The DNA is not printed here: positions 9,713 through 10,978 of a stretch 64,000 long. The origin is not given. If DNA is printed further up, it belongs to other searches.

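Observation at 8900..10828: Tandem paralogous BNR/Asp-box beta-propeller proteins inside a biosynthetic sugar operon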

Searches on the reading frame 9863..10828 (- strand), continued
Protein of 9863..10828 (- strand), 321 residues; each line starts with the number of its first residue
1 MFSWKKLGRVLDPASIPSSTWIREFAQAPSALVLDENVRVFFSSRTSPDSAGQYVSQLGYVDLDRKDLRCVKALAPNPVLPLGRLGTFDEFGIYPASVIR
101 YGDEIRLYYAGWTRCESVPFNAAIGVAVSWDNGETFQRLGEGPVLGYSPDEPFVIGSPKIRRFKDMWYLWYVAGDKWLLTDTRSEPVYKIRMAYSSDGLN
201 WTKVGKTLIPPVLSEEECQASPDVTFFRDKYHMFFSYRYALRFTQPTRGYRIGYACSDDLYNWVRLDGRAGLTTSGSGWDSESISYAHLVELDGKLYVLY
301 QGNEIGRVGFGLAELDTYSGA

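Call 79: search_protein_families(library=pfam, proteins=[L043:9845-11731:+, L043:9001-9930:+, L043:8342-9004:+, L043:7692-8321:+, L042:9915-11387:-], max_evalue=0.01)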
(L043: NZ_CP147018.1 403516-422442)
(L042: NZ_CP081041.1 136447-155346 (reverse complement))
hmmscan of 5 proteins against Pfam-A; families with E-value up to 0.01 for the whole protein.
L043:9845-11731:+ (628 aa): 0 families

L043:9001-9930:+ (309 aa): 1 family
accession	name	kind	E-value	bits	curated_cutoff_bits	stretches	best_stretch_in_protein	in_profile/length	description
PF00251.26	Glyco_hydro_32N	-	2.1e-06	27.9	22.1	1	184-295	41-148/307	Glycosyl hydrolases family 32 N-terminal domain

L043:8342-9004:+ (220 aa): 4 families
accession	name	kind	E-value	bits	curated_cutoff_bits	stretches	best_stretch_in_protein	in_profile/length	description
PF00132.30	Hexapep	-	2.2e-12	46.5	27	2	105-140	1-36/36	Bacterial transferase hexapeptide (six repeats)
PF25084.1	LbH_EIF2B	-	5.9e-09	36.3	54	2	95-179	28-104/105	EIF2B subunit epsilon LbH domain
PF14602.12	Hexapep_2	-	2.3e-06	27.6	27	1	161-193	3-33/34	Hexapeptide repeat of succinyl-transferase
PF21711.3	DCTN5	-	0.0017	18.5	40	1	101-184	50-132/182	Dynactin subunit 5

L043:7692-8321:+ (209 aa): 8 families
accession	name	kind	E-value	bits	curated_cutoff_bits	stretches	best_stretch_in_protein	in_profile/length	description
PF08242.18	Methyltransf_12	-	2.1e-11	44.8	30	1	57-129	1-78/98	Methyltransferase domain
PF13847.12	Methyltransf_31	-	2.4e-09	37.5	27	1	52-132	3-85/145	Methyltransferase domain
PF13649.12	Methyltransf_25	-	7.6e-08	33.4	27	1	57-129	2-77/97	Methyltransferase domain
PF05175.20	MTS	-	2.7e-07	30.8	23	1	41-140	21-122/170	Methyltransferase small domain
PF08241.18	Methyltransf_11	-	2.9e-06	28.3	21.2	1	57-127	1-71/95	Methyltransferase domain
PF13489.12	Methyltransf_23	-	4.5e-06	26.9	27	1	50-126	20-91/164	Methyltransferase domain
PF13679.12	Methyltransf_32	-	4.5e-05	23.9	27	1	44-96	17-72/143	Methyltransferase domain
PF06325.19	PrmA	-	0.0026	17.7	22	1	50-123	159-233/296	Ribosomal protein L11 methyltransferase (PrmA)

L042:9915-11387:- (490 aa): 0 families

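Call 81: search_protein_families(library=pfam, proteins=[L029:7927-8943:-, L029:5723-6475:-, L006:6722-8080:+, L005:13179-14072:+, L021:18125-19102:+, L016:11938-12495:+, L031:7815-8993:+, L003:8768-9967:+, L034:10881-11819:+], max_evalue=0.001)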
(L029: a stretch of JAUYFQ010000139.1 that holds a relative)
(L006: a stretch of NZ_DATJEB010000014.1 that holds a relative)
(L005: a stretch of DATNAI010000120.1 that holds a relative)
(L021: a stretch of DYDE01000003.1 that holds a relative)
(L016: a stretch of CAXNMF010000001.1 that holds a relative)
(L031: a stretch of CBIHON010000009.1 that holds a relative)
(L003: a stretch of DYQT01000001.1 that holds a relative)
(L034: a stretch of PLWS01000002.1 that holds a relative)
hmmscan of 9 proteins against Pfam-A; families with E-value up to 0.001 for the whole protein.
L029:7927-8943:- (338 aa): 6 families
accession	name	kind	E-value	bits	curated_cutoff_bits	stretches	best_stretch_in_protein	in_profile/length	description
PF13649.12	Methyltransf_25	-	2.1e-15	57.6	27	1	110-205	1-97/97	Methyltransferase domain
PF08241.18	Methyltransf_11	-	2.8e-15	57.1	21.2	1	111-209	1-95/95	Methyltransferase domain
PF01209.24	Ubie_methyltran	-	1.3e-12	48.1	20.1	1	98-213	39-155/233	ubiE/COQ5 methyltransferase family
PF13847.12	Methyltransf_31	-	1.4e-11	44.7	27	1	105-219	2-114/145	Methyltransferase domain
PF08242.18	Methyltransf_12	-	1.4e-09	39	30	1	111-206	1-97/98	Methyltransferase domain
PF08704.16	GCD14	-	0.00014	22.1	26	1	98-139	32-73/247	tRNA methyltransferase complex GCD14 subunit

L029:5723-6475:- (250 aa): 6 families
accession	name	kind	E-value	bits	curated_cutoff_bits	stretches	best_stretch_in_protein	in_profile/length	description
PF13561.12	adh_short_C2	-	1.6e-42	146.2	27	1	15-248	6-235/236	Enoyl-(Acyl carrier protein) reductase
PF00106.31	adh_short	-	3.9e-41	141.1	26.6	1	8-200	3-190/195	short chain dehydrogenase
PF08659.16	KR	-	2.3e-14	54.2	22.6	1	8-175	3-165/180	KR domain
PF23441.1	SDR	-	8.2e-09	35.7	27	1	2-249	4-256/258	SDR-like rossmann domain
PF01370.27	Epimerase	-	6.6e-08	32.7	20.9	1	8-102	1-85/240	NAD dependent epimerase/dehydratase family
PF02254.24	TrkA_N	-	0.00059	20.6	23.8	0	13-66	5-55/116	TrkA-N domain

L006:6722-8080:+ (452 aa): 3 families
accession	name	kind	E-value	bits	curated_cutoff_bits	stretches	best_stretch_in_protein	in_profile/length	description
PF00005.33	ABC_tran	-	2.2e-22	80.6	25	1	88-219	1-135/137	ABC transporter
PF14524.12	Wzt_C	-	3.7e-06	27.4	30.4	1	314-431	14-135/143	Wzt C-terminal domain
PF13304.12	AAA_21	-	0.0001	22.9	27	1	102-121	3-22/304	AAA domain, putative AbiEii toxin, Type IV TA system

L005:13179-14072:+ (297 aa): 2 families
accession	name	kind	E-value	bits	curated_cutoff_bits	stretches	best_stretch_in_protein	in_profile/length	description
PF00483.29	NTP_transferase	-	1.4e-73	247.9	21.2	1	6-240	1-241/245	Nucleotidyl transferase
PF12804.13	NTP_transf_3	-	3.3e-09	37.5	27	1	7-133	1-116/160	MobA-like NTP transferase domain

L021:18125-19102:+ (325 aa): 9 families
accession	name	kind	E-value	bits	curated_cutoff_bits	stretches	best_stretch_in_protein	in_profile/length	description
PF16363.11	GDP_Man_Dehyd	-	9.5e-72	242.7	27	1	4-303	1-330/332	GDP-mannose 4,6 dehydratase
PF01370.27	Epimerase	-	4.6e-53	180.5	20.9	1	3-237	1-239/240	NAD dependent epimerase/dehydratase family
PF01073.25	3Beta_HSD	-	2.3e-22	79.8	22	1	4-216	1-220/280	3-beta hydroxysteroid dehydrogenase/isomerase family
PF02719.21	Polysacc_synt_2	-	5.1e-16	59.1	20.2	1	4-237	2-227/293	Polysaccharide biosynthesis protein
PF07993.18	NAD_binding_4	-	5.4e-16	58.9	20.1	1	5-177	1-209/258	Male sterility protein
PF13460.12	NAD_binding_10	-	3.2e-11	43.9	27.2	1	7-155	1-130/184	NAD(P)H-binding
PF04321.23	RmlD_sub_bind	-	1.7e-10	40.9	27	1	1-150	1-130/287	RmlD substrate binding domain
PF00106.31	adh_short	-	2e-06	27.8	26.6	1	3-159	3-163/195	short chain dehydrogenase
PF05368.20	NmrA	-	3.6e-06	27.2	27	1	4-117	6-103/298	NmrA-like family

L016:11938-12495:+ (185 aa): 4 families
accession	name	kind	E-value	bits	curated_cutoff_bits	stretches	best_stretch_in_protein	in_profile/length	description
PF13302.13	Acetyltransf_3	-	2.3e-17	64.4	25.4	1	8-138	2-131/138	Acetyltransferase (GNAT) domain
PF13420.13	Acetyltransf_4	-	1.6e-13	51.4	24.3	1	10-165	1-154/155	Acetyltransferase (GNAT) domain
PF00583.31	Acetyltransf_1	-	2.4e-06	28.3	20.7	1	48-144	23-115/116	Acetyltransferase (GNAT) family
PF13523.12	Acetyltransf_8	-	0.00053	20.1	27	0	91-124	84-117/145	Acetyltransferase (GNAT) domain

L031:7815-8993:+ (392 aa): 0 families

L003:8768-9967:+ (399 aa): 6 families
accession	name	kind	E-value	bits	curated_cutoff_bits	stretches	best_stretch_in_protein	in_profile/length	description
PF02655.19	ATP-grasp_3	-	1.6e-06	28.7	23.2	1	106-281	7-159/160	ATP-grasp domain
PF02786.22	CPSase_L_D2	-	1.1e-05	25.5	19.8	0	106-188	5-91/211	Carbamoyl-phosphate synthase L chain, ATP binding domain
PF13535.11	ATP-grasp_4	-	1.3e-05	25.3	27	0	140-170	3-33/160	ATP-grasp domain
PF18603.7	LAL_C2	-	9.9e-05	23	29.4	1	325-394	2-73/78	L-amino acid ligase C-terminal domain 2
PF21360.3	PylC-like_N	-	0.00037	21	27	1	13-71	9-73/96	PylC-like, N-terminal domain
PF14397.11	ATPgrasp_ST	-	0.00054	19.7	31.4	1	86-163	5-84/278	Sugar-transfer associated ATP-grasp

L034:10881-11819:+ (312 aa): 1 family
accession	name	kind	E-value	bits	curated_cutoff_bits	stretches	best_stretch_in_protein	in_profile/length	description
PF00551.24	Formyl_trans_N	-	0.00028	21.1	26.1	1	118-186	104-172/181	Formyl transferase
